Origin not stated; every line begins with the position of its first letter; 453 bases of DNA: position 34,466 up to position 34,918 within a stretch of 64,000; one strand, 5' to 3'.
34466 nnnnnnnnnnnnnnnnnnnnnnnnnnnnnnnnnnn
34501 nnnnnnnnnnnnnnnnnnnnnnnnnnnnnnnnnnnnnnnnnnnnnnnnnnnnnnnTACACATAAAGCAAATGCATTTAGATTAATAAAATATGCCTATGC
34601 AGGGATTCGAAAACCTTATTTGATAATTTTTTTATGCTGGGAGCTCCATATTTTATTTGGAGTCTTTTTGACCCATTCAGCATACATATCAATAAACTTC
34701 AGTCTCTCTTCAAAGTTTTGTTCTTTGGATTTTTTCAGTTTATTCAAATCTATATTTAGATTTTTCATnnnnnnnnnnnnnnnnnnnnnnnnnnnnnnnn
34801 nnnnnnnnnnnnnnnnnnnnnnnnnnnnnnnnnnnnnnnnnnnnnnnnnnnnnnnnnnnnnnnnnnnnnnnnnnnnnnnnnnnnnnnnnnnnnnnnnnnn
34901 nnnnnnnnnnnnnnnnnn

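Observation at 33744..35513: tRNA-Lys to tRNA-Ser interval forms an accessory islet at the end of the ribosomal operon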

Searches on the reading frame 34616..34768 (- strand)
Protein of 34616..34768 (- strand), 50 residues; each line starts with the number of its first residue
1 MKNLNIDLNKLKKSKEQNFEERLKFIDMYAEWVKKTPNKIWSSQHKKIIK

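Call 4: search_protein_families(library=pfam, proteins=[window:34616-34768:-], max_evalue=0.1)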
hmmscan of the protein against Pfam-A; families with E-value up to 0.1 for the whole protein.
window:34616-34768:- (50 aa): 0 families

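Call 5: search_protein_families(library=ncbifam, proteins=[window:34616-34768:-], max_evalue=0.1)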
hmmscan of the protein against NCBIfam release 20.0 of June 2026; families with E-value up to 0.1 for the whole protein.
window:34616-34768:- (50 aa): 1 family
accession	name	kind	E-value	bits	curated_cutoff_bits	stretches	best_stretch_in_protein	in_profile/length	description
NF046084.1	XrtY_assoc_Wzy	equivalog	0.048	12.3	420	1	9-40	298-329/472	exosortase Y-associated Wzy-like protein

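Call 6: search_protein_families(library=padloc, proteins=[window:34616-34768:-], max_evalue=0.1)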
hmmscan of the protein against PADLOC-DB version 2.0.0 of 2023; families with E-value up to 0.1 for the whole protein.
window:34616-34768:- (50 aa): 0 families

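Call 41: search_protein_families(library=pfam, alignment_id=A1, max_evalue=10)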
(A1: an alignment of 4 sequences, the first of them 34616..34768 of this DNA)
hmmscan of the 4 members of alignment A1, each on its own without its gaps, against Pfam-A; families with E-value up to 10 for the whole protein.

A. member 1, window:34616-34768:- (50 aa): 0 families

B. families by the number of members that match (of 4 scanned): 2 families
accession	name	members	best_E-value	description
PF16495.10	SWIRM-assoc_1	1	0.017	SWIRM-associated region 1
PF04888.17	SseC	1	0.3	Secretion system effector C (SseC) like family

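Call 62: search_protein_families(library=phrogs, proteins=[window:34616-34768:-], max_evalue=0.1)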
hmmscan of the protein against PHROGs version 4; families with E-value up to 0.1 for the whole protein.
window:34616-34768:- (50 aa): 0 families
